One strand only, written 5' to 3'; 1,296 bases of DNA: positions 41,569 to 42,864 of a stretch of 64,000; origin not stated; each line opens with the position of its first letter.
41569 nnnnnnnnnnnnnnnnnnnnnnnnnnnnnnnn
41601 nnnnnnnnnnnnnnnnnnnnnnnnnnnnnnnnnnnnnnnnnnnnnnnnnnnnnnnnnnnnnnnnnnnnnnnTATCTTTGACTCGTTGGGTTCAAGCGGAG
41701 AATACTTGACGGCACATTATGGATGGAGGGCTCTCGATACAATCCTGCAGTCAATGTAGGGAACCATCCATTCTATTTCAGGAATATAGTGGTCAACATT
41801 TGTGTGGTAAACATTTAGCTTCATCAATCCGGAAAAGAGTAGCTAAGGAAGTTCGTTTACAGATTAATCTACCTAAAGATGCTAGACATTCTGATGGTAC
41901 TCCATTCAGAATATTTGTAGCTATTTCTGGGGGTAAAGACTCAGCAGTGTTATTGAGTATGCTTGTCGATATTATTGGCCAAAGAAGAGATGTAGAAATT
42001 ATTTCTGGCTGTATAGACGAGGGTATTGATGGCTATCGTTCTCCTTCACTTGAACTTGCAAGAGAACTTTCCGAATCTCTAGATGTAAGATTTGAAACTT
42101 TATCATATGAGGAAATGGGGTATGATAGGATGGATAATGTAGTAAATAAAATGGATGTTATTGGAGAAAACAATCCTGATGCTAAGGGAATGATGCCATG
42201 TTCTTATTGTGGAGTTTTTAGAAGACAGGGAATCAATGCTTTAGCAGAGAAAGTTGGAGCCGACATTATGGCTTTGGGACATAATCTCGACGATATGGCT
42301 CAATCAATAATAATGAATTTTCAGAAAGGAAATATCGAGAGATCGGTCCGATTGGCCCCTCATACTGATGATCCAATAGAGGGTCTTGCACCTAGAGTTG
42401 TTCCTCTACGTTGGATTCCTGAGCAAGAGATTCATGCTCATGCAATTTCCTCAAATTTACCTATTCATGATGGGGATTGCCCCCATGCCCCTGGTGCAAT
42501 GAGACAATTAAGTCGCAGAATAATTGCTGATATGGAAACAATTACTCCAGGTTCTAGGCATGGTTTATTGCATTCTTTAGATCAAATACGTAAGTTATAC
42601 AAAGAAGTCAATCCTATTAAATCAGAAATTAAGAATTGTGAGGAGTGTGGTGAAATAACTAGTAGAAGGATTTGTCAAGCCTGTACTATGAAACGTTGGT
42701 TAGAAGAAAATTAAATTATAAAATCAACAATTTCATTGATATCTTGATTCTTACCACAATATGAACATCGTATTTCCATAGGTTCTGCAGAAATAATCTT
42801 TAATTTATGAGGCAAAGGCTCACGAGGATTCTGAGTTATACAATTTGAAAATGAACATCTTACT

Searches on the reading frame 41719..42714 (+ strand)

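Call 3: search_protein_families(library=pfam, proteins=[window:41719-42714:+], max_evalue=0.01)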
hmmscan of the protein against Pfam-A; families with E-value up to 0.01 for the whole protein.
window:41719-42714:+ (331 aa): 4 families
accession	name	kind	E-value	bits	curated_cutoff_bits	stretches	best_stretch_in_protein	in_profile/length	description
PF01171.26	ATP_bind_3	-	1.3e-07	32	27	0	65-130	2-66/182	PP-loop family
PF16503.10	zn-ribbon_14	-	1.7e-06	27.9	34.9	1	306-324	2-20/32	Zinc-ribbon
PF22082.2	TtuA_LIM_N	-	2.7e-06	27.8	27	1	10-33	2-25/26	2-thiouridine synthetase TtuA, N-terminal LIM domain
PF03054.22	tRNA_Me_trans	-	0.0099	16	20.6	0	64-190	2-128/202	tRNA methyl transferase HUP domain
